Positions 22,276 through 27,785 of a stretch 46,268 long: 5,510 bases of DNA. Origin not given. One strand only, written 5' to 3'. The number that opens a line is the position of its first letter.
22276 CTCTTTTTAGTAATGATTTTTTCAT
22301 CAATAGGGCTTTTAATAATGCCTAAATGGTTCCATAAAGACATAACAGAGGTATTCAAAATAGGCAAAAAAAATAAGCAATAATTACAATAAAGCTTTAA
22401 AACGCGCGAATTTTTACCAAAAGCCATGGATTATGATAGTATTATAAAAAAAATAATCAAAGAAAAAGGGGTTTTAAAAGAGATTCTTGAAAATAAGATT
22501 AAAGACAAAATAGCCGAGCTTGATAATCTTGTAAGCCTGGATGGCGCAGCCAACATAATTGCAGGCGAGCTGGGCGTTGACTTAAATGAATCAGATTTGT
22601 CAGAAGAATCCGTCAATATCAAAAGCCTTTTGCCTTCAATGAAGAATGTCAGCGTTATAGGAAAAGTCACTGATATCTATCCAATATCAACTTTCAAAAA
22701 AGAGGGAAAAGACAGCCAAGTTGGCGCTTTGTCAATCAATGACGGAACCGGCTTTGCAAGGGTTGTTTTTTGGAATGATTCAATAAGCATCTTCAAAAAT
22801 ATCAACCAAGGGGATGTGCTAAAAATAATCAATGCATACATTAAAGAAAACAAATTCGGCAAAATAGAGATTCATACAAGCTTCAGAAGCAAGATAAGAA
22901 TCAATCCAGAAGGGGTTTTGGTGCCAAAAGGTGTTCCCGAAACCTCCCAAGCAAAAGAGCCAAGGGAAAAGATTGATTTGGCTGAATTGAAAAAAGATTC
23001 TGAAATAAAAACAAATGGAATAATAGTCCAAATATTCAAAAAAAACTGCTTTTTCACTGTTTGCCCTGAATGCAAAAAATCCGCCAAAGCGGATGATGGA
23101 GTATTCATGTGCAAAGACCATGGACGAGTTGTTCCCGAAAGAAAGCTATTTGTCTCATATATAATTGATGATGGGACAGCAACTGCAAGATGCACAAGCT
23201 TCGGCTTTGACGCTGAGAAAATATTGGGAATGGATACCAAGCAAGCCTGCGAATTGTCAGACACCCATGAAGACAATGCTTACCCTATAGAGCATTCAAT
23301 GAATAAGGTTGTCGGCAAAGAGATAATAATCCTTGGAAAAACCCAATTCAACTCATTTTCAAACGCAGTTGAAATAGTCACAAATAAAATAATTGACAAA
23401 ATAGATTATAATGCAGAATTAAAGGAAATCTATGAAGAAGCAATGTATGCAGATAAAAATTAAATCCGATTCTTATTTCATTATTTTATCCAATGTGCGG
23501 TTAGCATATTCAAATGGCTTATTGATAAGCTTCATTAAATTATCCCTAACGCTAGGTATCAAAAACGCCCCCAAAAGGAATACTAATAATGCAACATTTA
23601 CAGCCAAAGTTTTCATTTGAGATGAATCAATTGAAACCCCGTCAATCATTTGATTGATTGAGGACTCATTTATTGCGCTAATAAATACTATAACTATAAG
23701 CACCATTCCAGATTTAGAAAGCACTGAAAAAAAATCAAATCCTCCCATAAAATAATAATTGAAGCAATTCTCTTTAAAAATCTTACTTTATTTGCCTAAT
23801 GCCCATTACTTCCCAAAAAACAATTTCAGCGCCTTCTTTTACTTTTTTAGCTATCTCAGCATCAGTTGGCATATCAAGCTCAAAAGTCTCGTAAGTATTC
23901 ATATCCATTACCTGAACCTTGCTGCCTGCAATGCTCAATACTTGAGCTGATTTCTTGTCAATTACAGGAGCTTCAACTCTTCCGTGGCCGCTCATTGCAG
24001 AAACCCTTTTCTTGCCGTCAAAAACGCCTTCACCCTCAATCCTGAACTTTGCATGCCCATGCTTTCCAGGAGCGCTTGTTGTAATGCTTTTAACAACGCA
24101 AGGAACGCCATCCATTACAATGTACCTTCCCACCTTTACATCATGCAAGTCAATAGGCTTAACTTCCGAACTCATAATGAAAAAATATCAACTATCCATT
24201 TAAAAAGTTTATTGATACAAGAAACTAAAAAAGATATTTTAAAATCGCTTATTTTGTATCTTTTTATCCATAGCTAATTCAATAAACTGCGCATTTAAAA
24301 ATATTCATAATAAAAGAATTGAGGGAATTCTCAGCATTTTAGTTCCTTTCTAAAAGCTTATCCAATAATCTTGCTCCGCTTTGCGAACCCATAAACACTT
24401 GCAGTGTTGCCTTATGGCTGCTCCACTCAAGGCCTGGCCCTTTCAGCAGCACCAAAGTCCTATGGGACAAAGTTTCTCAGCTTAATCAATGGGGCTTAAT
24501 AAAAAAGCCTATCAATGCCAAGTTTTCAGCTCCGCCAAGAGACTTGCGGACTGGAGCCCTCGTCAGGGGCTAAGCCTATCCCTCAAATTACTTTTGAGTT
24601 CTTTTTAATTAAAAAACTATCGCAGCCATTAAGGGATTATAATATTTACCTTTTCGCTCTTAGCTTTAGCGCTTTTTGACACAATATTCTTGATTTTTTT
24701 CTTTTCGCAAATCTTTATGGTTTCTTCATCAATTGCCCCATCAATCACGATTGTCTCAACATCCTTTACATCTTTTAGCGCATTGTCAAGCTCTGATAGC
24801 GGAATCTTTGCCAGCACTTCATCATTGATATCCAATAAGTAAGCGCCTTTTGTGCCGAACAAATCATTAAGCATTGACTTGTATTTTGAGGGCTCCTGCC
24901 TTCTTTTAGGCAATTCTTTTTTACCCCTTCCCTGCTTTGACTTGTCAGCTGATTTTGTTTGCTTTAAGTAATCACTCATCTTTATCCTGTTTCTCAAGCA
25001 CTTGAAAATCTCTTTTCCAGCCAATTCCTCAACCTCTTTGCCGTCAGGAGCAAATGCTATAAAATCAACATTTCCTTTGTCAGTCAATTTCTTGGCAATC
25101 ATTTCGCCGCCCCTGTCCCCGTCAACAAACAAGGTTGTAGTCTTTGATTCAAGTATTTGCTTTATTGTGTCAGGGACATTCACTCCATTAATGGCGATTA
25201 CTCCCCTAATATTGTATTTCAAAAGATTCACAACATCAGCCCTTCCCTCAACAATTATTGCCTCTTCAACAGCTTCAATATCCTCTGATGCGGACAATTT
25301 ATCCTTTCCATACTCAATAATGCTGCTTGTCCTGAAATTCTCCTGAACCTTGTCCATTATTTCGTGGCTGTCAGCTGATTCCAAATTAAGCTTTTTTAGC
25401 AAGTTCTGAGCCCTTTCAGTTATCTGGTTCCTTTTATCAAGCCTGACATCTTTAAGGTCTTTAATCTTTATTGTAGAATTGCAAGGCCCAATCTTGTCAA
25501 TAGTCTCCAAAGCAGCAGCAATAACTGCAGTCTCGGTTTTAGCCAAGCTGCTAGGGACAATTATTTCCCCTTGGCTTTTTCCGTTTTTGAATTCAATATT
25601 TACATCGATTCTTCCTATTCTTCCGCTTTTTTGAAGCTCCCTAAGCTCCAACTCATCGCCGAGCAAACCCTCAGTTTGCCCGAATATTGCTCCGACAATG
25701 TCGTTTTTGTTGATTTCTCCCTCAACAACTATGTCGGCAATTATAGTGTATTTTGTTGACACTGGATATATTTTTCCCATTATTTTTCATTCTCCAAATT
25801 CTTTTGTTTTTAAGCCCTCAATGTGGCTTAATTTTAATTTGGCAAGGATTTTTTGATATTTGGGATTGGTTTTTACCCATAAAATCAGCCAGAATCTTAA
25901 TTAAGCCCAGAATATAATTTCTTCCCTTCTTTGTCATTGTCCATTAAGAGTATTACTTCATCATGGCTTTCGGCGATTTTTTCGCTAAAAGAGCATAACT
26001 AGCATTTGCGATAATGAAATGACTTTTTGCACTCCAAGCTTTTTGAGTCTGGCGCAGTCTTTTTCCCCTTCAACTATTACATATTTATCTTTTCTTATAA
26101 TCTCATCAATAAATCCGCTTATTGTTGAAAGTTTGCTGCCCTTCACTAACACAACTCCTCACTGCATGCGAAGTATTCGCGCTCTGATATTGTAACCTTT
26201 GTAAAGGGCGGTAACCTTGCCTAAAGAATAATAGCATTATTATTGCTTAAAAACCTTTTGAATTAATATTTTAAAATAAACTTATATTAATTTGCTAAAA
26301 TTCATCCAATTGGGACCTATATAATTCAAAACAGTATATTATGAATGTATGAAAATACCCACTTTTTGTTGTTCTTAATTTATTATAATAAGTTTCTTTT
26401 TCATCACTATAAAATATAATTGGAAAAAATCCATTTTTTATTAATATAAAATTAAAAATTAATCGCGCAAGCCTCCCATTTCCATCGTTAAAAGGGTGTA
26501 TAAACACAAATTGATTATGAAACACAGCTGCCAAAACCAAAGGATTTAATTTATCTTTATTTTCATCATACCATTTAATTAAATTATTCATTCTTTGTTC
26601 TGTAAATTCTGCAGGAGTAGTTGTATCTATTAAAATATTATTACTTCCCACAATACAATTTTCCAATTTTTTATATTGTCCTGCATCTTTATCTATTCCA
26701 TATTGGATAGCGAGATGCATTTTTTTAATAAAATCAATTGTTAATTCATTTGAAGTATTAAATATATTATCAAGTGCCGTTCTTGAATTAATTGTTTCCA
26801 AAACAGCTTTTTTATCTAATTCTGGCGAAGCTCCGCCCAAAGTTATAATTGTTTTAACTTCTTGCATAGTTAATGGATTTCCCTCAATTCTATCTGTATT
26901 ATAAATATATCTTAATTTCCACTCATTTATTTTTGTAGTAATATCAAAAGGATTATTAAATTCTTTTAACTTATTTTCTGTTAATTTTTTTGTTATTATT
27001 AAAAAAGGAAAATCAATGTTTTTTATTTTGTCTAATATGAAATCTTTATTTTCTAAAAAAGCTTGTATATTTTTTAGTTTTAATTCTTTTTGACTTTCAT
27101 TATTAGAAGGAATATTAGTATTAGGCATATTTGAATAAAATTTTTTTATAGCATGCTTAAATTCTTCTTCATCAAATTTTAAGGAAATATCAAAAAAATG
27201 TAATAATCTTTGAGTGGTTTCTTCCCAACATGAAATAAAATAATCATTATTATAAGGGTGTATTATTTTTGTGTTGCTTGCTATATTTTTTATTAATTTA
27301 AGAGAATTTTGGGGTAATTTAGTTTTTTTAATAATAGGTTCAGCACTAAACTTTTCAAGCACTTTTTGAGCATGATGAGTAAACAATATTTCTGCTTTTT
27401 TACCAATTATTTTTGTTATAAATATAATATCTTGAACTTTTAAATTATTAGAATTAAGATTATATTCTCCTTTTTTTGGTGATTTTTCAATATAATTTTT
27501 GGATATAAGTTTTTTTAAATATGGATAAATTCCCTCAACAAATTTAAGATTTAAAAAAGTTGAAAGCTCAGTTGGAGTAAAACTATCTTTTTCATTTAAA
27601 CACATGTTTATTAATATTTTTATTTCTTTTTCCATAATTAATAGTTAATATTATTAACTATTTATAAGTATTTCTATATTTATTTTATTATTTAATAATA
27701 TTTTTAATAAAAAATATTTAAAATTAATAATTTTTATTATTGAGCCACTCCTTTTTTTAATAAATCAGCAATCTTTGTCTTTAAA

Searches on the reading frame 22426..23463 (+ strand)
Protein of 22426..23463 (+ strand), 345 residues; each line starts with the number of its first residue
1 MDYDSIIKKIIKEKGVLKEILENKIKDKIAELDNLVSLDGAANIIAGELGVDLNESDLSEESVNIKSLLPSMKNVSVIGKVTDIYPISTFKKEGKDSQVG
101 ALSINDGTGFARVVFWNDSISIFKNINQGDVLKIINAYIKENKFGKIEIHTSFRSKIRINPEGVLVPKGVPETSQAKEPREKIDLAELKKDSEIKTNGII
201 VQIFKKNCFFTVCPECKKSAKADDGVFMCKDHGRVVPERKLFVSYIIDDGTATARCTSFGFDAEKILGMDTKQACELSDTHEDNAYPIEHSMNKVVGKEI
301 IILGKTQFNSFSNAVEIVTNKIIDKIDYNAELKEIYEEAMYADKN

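Call 3: search_protein_families(library=pfam, proteins=[window:22426-23463:+], max_evalue=1)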
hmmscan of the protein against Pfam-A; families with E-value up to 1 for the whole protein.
window:22426-23463:+ (345 aa): 4 families
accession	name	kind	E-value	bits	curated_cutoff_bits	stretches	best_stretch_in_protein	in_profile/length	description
PF08646.16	Rep_fac-A_C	-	2.8e-10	40.6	28.5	1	195-333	3-144/146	Replication factor-A C terminal domain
PF01336.31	tRNA_anti-codon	-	1e-08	35.4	27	1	75-150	1-68/75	OB-fold nucleic acid binding domain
PF17244.8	CDC24_OB3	-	0.00017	21.9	25.4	1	70-146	4-81/216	Cell division control protein 24, OB domain 3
PF16180.10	RelB_leu_zip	-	0.032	14.7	27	0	133-145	35-47/84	RelB leucine zipper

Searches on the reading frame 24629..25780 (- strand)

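Call 94: search_protein_families(library=pfam, proteins=[window:24629-25780:-], max_evalue=0.00001)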
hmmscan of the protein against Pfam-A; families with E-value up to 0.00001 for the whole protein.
window:24629-25780:- (383 aa): 3 families
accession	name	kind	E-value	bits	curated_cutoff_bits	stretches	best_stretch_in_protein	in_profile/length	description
PF13662.12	Toprim_4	-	2.6e-09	37.6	25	1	173-235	2-73/85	Toprim domain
PF13155.12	Toprim_2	-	2.3e-06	28.3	22.1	1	175-250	1-84/88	Toprim-like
PF01751.28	Toprim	-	8.3e-06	26.3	23.1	1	173-234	1-78/96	Toprim domain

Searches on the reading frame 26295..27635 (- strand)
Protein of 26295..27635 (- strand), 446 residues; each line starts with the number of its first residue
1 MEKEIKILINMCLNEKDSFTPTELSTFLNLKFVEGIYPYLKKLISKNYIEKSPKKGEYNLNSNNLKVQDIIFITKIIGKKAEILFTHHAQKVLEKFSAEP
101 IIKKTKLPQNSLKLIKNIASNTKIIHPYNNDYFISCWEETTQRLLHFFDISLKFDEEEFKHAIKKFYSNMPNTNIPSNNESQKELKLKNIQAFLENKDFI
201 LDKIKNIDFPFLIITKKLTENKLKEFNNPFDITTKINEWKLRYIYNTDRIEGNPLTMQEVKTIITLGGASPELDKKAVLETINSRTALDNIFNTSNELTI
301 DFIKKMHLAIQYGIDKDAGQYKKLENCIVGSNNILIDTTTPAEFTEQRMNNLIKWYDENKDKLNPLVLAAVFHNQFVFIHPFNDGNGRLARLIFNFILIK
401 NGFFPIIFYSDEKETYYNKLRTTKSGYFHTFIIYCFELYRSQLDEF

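Call 94: search_protein_families(library=pfam, proteins=[window:26295-27635:-], max_evalue=0.00001)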
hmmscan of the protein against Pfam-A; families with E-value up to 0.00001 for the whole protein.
window:26295-27635:- (446 aa): 1 family
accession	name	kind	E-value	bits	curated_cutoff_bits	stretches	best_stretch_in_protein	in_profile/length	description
PF02661.23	Fic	-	8.7e-19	68.6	24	1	298-398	2-93/93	Fic/DOC family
